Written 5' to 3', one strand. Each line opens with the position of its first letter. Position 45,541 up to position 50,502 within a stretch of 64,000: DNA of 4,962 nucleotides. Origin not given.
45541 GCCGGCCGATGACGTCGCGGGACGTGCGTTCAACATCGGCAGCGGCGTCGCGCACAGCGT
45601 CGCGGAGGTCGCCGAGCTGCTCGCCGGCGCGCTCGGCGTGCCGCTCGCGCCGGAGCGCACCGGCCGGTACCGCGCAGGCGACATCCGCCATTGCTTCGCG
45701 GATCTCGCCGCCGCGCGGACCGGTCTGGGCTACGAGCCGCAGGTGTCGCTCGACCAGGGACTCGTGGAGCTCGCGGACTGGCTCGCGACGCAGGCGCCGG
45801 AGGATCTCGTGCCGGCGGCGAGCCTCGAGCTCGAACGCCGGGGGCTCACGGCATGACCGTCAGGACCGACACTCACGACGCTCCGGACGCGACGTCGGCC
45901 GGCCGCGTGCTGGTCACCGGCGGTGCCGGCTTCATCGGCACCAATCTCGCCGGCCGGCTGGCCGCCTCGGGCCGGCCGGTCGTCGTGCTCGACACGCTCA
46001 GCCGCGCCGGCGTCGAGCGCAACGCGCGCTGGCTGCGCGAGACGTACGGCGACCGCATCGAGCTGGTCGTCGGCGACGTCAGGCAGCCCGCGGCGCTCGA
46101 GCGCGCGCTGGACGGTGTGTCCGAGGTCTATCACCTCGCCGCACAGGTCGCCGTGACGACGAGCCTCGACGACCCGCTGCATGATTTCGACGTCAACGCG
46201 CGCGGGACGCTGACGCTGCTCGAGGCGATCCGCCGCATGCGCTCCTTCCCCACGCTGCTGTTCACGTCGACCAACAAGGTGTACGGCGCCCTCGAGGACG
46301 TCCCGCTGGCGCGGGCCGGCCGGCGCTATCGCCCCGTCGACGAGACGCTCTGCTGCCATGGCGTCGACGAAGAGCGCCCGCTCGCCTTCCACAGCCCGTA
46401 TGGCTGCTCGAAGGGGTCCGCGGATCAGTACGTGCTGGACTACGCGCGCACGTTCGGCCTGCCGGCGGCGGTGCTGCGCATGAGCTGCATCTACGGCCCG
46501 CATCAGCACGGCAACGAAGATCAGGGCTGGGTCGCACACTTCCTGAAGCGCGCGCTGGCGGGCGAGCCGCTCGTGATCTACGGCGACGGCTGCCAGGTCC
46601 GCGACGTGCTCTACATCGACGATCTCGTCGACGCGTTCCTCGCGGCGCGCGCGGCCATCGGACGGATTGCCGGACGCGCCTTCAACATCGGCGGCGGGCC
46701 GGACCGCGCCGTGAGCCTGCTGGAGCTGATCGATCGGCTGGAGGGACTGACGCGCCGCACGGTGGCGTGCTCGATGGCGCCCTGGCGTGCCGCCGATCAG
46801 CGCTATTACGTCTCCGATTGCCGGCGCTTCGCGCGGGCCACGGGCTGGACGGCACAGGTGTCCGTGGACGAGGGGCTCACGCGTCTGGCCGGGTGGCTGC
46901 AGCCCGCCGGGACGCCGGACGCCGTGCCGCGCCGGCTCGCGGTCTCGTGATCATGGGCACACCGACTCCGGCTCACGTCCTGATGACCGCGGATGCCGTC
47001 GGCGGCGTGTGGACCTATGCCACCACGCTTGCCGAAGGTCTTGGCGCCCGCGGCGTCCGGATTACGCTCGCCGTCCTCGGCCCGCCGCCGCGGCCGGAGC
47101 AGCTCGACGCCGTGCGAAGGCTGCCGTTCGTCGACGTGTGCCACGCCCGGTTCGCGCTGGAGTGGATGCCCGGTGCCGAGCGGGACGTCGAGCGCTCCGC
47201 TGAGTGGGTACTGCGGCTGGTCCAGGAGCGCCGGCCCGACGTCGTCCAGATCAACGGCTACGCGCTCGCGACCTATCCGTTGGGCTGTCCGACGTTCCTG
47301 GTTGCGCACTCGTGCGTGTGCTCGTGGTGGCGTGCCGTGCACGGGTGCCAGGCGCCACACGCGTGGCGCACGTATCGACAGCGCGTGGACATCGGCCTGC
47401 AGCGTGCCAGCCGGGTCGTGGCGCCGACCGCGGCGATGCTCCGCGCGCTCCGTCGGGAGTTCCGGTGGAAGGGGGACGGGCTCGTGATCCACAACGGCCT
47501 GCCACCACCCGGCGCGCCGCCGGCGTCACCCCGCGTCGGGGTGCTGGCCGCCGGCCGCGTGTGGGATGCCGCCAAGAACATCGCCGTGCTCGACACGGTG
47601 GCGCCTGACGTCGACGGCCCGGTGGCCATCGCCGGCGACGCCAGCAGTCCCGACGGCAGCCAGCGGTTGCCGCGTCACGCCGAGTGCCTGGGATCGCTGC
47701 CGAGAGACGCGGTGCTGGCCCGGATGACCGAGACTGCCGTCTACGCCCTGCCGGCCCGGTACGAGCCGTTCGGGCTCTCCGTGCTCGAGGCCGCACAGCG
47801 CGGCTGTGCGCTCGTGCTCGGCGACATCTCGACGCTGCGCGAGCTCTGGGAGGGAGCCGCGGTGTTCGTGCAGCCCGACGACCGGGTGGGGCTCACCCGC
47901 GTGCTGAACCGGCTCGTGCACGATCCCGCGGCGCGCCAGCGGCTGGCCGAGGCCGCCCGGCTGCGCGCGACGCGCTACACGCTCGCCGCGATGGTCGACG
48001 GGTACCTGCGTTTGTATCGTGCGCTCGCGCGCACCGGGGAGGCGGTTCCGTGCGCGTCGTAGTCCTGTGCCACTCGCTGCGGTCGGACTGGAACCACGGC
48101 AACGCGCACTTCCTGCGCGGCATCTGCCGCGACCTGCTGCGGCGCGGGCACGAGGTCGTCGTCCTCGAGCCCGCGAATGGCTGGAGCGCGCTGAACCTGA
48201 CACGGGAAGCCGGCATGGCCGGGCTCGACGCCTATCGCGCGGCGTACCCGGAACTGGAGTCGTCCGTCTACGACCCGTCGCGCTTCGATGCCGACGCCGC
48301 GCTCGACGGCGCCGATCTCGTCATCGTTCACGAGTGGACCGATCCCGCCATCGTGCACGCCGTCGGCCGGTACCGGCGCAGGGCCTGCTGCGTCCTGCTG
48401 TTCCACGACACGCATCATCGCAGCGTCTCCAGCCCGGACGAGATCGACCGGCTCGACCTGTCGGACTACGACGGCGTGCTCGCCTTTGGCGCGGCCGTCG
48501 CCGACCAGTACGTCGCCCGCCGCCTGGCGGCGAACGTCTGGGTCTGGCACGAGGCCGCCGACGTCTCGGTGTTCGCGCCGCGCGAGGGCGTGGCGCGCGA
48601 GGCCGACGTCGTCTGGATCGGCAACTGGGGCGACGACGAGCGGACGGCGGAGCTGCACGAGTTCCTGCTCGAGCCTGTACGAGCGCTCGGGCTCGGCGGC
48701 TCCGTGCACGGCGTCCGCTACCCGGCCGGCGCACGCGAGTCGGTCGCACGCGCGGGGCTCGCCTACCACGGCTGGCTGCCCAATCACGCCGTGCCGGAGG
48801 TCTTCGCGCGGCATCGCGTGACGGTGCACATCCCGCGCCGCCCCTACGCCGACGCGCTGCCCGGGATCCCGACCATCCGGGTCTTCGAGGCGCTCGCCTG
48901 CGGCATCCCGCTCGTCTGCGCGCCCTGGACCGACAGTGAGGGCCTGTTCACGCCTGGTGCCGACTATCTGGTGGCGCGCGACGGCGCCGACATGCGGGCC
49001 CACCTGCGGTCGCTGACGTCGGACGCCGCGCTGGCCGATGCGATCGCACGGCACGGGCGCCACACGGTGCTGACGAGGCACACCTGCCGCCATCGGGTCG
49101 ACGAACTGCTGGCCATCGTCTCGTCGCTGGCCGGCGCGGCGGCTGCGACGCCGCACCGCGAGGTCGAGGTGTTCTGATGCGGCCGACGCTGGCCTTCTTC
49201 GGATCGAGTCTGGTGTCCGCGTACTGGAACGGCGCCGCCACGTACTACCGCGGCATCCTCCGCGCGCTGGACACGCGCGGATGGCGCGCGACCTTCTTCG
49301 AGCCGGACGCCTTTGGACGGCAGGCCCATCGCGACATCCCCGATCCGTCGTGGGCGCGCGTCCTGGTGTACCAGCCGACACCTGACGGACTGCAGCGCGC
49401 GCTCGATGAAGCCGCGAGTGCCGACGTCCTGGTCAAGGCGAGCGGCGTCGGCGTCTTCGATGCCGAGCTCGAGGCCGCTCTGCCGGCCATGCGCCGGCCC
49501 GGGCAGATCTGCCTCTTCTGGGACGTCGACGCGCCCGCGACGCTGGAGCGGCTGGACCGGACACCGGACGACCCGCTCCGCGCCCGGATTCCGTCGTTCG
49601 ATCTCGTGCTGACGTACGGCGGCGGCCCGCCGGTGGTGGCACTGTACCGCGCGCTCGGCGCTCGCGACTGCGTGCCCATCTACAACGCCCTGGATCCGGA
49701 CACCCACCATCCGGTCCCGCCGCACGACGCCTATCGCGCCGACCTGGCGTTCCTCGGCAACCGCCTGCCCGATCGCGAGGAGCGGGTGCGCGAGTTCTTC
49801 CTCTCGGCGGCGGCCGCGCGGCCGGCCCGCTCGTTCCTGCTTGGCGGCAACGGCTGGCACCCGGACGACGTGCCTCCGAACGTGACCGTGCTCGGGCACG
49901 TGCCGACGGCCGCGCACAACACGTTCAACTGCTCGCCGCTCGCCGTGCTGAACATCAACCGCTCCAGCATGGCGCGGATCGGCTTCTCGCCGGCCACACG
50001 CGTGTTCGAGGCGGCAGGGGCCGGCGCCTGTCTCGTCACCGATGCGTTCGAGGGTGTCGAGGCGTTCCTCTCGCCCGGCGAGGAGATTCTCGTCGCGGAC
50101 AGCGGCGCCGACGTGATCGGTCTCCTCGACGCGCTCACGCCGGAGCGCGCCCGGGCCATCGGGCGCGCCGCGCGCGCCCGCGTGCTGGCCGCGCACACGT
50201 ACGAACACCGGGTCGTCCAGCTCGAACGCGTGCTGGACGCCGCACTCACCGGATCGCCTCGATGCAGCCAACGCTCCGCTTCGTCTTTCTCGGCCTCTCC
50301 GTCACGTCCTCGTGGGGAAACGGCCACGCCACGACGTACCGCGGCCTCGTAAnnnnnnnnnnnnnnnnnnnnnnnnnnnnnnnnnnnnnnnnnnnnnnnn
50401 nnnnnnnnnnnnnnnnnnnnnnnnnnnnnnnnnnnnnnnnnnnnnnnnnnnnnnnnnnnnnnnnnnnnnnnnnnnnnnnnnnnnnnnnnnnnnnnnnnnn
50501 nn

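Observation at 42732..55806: Uncharacterised 13-kb glycan/sugar-modification locus with four CgeB-like paralogs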

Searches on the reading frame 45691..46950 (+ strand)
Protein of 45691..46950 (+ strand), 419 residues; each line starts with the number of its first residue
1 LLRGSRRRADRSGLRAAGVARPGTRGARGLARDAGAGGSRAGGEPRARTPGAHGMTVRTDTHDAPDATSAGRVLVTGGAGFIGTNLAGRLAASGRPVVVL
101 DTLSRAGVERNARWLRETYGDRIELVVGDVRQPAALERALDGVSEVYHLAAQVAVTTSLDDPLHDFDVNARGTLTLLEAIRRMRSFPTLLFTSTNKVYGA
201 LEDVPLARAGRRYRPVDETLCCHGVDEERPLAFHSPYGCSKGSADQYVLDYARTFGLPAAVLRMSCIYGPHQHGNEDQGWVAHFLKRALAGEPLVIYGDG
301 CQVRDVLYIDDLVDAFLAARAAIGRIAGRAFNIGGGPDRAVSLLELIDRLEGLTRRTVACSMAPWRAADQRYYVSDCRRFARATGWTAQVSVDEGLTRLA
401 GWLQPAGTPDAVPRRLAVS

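Call 5: search_protein_families(library=pfam, proteins=[window:45691-46950:+], max_evalue=0.01)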
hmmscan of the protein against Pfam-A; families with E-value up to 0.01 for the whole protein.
window:45691-46950:+ (419 aa): 9 families
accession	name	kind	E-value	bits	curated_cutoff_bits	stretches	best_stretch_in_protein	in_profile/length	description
PF01370.27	Epimerase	-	3.1e-52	177.8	20.9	1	73-334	1-240/240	NAD dependent epimerase/dehydratase family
PF16363.11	GDP_Man_Dehyd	-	4.4e-49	168.2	27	1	74-397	1-330/332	GDP-mannose 4,6 dehydratase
PF01073.25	3Beta_HSD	-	1.1e-16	61.2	22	1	74-321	1-230/280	3-beta hydroxysteroid dehydrogenase/isomerase family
PF07993.18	NAD_binding_4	-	9.4e-15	54.9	20.1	1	75-282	1-217/258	Male sterility protein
PF04321.23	RmlD_sub_bind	-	9.8e-10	38.4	27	1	72-299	2-178/287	RmlD substrate binding domain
PF02719.21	Polysacc_synt_2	-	3.5e-08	33.4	20.2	1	73-197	1-131/293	Polysaccharide biosynthesis protein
PF08659.16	KR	-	9.3e-07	29.4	22.6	1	71-149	1-88/180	KR domain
PF00106.31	adh_short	-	1.7e-06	28.1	26.6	1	73-146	3-74/195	short chain dehydrogenase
PF13460.12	NAD_binding_10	-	0.0052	17.1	27.2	1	77-152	1-70/184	NAD(P)H-binding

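Call 7: search_protein_families(library=ncbifam, proteins=[window:45691-46950:+], max_evalue=0.001)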
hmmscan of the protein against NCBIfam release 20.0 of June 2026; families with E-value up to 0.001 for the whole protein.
window:45691-46950:+ (419 aa): 57 families (the best 25 are shown)
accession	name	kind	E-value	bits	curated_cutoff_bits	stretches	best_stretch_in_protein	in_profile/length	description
TIGR01181.1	dTDP_gluc_dehyt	equivalog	1.8e-49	168.6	365.1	1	72-403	1-311/321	dTDP-glucose 4,6-dehydratase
TIGR01179.1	galE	equivalog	9e-40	136.5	262.3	1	72-391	1-312/332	UDP-glucose 4-epimerase GalE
TIGR04180.1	EDH_00030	hypoth_equivalog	4.6e-36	124.4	475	2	73-207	1-134/297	NAD-dependent 4,6-dehydratase LegB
NF007582.0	PRK10217.1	equivalog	3.7e-32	111.8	698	1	72-402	3-330/355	dTDP-glucose 4,6-dehydratase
NF007490.0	PRK10084.1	subfamily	2e-29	102.7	649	1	72-402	2-333/361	dTDP-glucose 4,6-dehydratase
NF007956.0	PRK10675.1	subfamily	2.7e-25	89.2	394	1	72-396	2-322/338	UDP-glucose 4-epimerase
NF042422.1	oxyalk_red_OleD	equivalog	6.3e-20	71.8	580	1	72-349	2-245/329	2-alkyl-3-oxoalkanoate reductase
NF043036.1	ErythonDh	equivalog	2.1e-19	69.9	325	1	72-200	2-131/321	D-erythronate dehydrogenase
NF011728.1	PRK15181.1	equivalog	4.7e-19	68.6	760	1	71-321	16-250/348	Vi polysaccharide biosynthesis UDP-N-acetylglucosaminuronic acid C-4 epimerase TviC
TIGR02197.1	heptose_epim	equivalog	3.7e-17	62.5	274.6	1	73-403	1-313/316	ADP-glyceromanno-heptose 6-epimerase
TIGR02622.1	CDP_4_6_dhtase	equivalog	1.5e-16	60.5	278.45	1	72-203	6-138/352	CDP-glucose 4,6-dehydratase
NF042423.1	oxyalk_red_Shew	equivalog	1.1e-15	57.6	580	1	70-333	8-238/331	2-alkyl-3-oxoalkanoate reductase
TIGR03466.1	HpnA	hypoth_equivalog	1.2e-15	57.3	367.65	1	72-279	2-182/327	hopanoid-associated sugar epimerase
TIGR01746.1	Thioester-redct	subfamily_domain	1.4e-11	44.3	213.35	1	73-370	2-297/371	thioester reductase domain-containing protein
NF008872.0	PRK11908.1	equivalog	7e-11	41.8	294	1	72-353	3-270/349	bifunctional UDP-4-keto-pentose/UDP-xylose synthase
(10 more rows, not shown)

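Call 29: search_solved_structures(query=window:45853-46950:+, max_evalue=1e-20)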
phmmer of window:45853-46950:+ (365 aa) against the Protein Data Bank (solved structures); distinct sequences matched with E-value up to 1e-20: 44.
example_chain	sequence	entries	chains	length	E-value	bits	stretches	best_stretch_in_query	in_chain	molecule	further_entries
1orr_A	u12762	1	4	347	6.1e-80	272.4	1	18-349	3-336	CDP-tyvelose-2-epimerase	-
9rl0_E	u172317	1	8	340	3.7e-77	263.2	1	19-350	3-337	CDP-tyvelose 2-epimerase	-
4zrm_A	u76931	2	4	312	2.6e-37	132.1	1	18-344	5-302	UDP-glucose 4-epimerase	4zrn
6wjb_A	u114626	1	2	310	7.3e-36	127.3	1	15-345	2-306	NAD-dependent epimerase/dehydratase family protein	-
6wj9_A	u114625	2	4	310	3.4e-35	125.1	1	15-345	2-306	NAD-dependent epimerase/dehydratase family protein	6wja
6bi4_A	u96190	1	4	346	3.4e-35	125.1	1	14-350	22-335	dTDP-glucose 4,6-dehydratase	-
7ys8_A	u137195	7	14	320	6.2e-32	114.4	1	18-348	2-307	UDP-glucose 4-epimerase | UDP-glucose 4-epimerase along with EC 5.1.3.2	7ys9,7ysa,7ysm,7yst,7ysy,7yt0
1r6d_A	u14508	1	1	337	5.1e-31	111.4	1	18-350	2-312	TDP-glucose-4,6-dehydratase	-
6bwl_A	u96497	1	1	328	7.2e-31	110.9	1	18-350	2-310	Pal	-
1r66_A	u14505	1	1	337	2.5e-30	109.1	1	18-350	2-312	TDP-glucose-4,6-dehydratase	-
8vr2_A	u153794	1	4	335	4.9e-30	108.2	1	17-350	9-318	NAD-dependent epimerase/dehydratase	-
2p5u_A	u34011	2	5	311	7e-30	107.7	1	18-343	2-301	UDP-glucose 4-epimerase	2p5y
1kep_A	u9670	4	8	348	1.8e-29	106.3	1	18-349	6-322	dTDP-D-glucose 4,6-dehydratase | DTDP-GLUCOSE 4,6-DEHYDRATASE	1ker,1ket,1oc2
6pmh_A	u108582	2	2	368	1.9e-29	106.3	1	18-349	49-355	UDP-glucose 4-epimerase related protein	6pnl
8shh_A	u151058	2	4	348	4.2e-29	105.1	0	172-350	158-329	dTDP-glucose 4,6-dehydratase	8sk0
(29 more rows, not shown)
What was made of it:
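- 45853..46950 (+): Epi2: CDP-tyvelose 2-epimerase-like SDR. PDB 1orr E 6e-80, 9rl0 E 4e-77 (call 29).
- On CDP-tyvelose 2-epimerase family (Epi2): 1orr E 6e-80 over residues 18-349 (call 29).
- Closest known: CDP-tyvelose 2-epimerase. Same: Epi2 aligns over its full length at E 6e-80 (call 29).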

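Call 52: search_protein_families(library=padloc, proteins=[window:45853-46950:+], max_evalue=0.001)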
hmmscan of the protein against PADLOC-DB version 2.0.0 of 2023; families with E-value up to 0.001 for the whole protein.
window:45853-46950:+ (365 aa): 0 families

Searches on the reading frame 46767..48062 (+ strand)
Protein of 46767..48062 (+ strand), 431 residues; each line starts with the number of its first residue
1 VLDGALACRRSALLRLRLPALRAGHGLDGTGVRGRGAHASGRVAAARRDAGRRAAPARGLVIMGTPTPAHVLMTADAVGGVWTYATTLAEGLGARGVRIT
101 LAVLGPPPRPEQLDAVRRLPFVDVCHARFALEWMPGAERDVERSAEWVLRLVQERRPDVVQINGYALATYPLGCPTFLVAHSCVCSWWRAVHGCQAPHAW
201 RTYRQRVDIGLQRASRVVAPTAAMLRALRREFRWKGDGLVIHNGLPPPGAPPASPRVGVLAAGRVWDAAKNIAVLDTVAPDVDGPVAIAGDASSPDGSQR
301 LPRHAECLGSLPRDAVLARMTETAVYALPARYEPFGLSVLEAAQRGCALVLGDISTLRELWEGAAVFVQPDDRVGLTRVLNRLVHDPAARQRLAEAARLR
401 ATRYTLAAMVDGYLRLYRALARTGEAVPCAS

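Call 5: search_protein_families(library=pfam, proteins=[window:46767-48062:+], max_evalue=0.01)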
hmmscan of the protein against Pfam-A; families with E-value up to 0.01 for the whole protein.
window:46767-48062:+ (431 aa): 6 families
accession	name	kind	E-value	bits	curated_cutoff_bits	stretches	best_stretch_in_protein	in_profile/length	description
PF13439.12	Glyco_transf_4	-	3.8e-16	60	28.5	1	78-245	1-166/170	Glycosyltransferase Family 4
PF13579.12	Glyco_trans_4_4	-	2e-12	48.2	29.7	1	79-244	1-158/158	Glycosyl transferase 4-like domain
PF00534.26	Glycos_transf_1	-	6.3e-12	45.8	26.4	1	301-399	71-171/172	Glycosyl transferases group 1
PF13692.12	Glyco_trans_1_4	-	1.5e-08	35.5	27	1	259-386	4-142/142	Glycosyl transferases group 1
PF13524.12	Glyco_trans_1_2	-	0.0015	18.9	25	1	336-406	64-135/144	Glycosyl transferase-like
PF20706.3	GT4-conflict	-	0.0015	18.1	26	0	314-361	273-320/385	Family 4 Glycosyltransferase in conflict systems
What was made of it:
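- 46953..48062 (+): GT4-family glycosyltransferase. Pfam Glyco_transf_4 and Glycos_transf_1 (call 5).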

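Call 7: search_protein_families(library=ncbifam, proteins=[window:46767-48062:+], max_evalue=0.001)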
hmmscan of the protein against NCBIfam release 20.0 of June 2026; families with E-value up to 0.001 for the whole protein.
window:46767-48062:+ (431 aa): 9 families
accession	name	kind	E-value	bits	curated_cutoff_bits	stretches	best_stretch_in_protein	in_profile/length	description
NF041876.1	EPS_EpsE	equivalog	3.3e-11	43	400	1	299-402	272-377/389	exopolysaccharide biosynthesis GT4 family glycosyltransferase EpsE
TIGR04047.1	MSMEG_0565_glyc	hypoth_equivalog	2.2e-08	33.6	259.85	1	307-418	261-372/373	MSMEG_0565 family glycosyltransferase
TIGR03999.1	thiol_BshA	equivalog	2.1e-07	30.2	273.7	1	318-420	268-373/375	N-acetyl-alpha-D-glucosaminyl L-malate synthase BshA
TIGR03088.1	stp2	hypoth_equivalog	1e-06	28.1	409.05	1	313-419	263-372/374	TIGR03088 family PEP-CTERM/XrtA system glycosyltransferase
TIGR03449.1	mycothiol_MshA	equivalog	2.5e-06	26.7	462.5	1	317-420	298-403/406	D-inositol-3-phosphate glycosyltransferase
NF038295.1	EPS_HpsP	equivalog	4.3e-06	26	550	1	316-420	281-387/388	hormogonium polysaccharide biosynthesis glycosyltransferase HpsP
TIGR02149.1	glgA_Coryne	subfamily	3.2e-05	23.2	302.4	1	311-419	272-389/391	glycogen synthase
NF038229.1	Glyco4_Geo_Pelo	equivalog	0.00017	20.7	400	1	304-420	219-336/338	GPMC system family 4 glycosyltransferase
NF053787.1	GlcN_PG_synth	equivalog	0.00085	18.3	480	0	330-421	269-360/361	N-acetylglucosaminyl phosphatidylglycerol synthase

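Call 33: search_solved_structures(query=window:46953-48062:+, max_evalue=0.00001)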
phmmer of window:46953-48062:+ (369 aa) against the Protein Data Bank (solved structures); distinct sequences matched with E-value up to 0.00001: 0.

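Call 52: search_protein_families(library=padloc, proteins=[window:46953-48062:+], max_evalue=0.001)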
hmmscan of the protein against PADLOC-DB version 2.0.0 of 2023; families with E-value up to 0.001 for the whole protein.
window:46953-48062:+ (369 aa): 0 families

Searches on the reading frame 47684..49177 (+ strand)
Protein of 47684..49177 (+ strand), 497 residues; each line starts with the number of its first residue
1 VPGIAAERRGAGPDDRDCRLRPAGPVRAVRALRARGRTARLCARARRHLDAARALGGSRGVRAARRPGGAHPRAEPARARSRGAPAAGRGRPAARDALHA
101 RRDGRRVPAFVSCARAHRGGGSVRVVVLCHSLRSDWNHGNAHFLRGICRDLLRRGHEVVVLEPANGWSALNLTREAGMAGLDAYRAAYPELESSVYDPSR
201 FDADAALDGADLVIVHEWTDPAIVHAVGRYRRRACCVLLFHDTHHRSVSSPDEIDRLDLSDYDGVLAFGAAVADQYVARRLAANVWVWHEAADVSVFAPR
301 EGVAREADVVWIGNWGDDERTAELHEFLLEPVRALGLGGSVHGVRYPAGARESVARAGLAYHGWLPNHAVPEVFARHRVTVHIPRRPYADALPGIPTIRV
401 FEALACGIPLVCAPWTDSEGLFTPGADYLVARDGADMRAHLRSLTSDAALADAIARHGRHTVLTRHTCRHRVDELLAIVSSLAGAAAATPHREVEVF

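Call 5: search_protein_families(library=pfam, proteins=[window:47684-49177:+], max_evalue=0.01)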
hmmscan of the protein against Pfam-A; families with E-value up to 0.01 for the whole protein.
window:47684-49177:+ (497 aa): 3 families
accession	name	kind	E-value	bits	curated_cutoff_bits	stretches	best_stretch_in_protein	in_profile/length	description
PF13524.12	Glyco_trans_1_2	-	9.9e-38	129.8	25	1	326-477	3-144/144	Glycosyl transferase-like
PF13439.12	Glyco_transf_4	-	1.8e-06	28.5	28.5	1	143-294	7-168/170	Glycosyltransferase Family 4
PF13692.12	Glyco_trans_1_4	-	0.0074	17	27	0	357-446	59-141/142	Glycosyl transferases group 1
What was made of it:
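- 48050..49177 (+): CgeB1 (PF13524). E 1e-37 (call 5).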

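Call 7: search_protein_families(library=ncbifam, proteins=[window:47684-49177:+], max_evalue=0.001)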
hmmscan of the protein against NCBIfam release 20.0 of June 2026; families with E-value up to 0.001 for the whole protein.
window:47684-49177:+ (497 aa): 1 family
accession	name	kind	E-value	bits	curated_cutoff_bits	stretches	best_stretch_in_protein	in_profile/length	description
NF038229.1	Glyco4_Geo_Pelo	equivalog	2.9e-05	23.2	400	1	337-481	197-335/338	GPMC system family 4 glycosyltransferase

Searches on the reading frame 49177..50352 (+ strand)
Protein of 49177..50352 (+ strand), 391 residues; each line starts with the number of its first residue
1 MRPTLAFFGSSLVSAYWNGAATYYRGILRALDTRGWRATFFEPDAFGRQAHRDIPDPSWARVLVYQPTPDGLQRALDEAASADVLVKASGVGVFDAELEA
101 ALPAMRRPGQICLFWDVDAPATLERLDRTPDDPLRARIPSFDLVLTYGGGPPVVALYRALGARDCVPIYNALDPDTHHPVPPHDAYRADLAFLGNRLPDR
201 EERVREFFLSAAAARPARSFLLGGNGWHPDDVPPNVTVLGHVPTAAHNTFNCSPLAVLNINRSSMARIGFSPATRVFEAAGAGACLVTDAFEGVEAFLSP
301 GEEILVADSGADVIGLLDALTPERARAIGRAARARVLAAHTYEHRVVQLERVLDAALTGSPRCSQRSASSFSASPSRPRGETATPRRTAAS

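Call 5: search_protein_families(library=pfam, proteins=[window:49177-50352:+], max_evalue=0.01)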
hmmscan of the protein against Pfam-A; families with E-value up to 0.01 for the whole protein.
window:49177-50352:+ (391 aa): 1 family
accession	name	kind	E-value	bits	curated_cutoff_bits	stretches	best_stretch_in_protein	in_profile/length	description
PF13524.12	Glyco_trans_1_2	-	2.9e-37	128.3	25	1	205-350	1-143/144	Glycosyl transferase-like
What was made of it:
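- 49177..50352 (+): CgeB2 (PF13524). Overlaps CgeB3 by 91 nt. E 3e-37 (call 5).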

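Call 7: search_protein_families(library=ncbifam, proteins=[window:49177-50352:+], max_evalue=0.001)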
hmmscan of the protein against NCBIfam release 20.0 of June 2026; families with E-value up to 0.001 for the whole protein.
window:49177-50352:+ (391 aa): 0 families

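Call 52: search_protein_families(library=padloc, proteins=[window:49177-50352:+], max_evalue=0.001)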
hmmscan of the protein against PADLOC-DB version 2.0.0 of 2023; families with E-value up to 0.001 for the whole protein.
window:49177-50352:+ (391 aa): 0 families
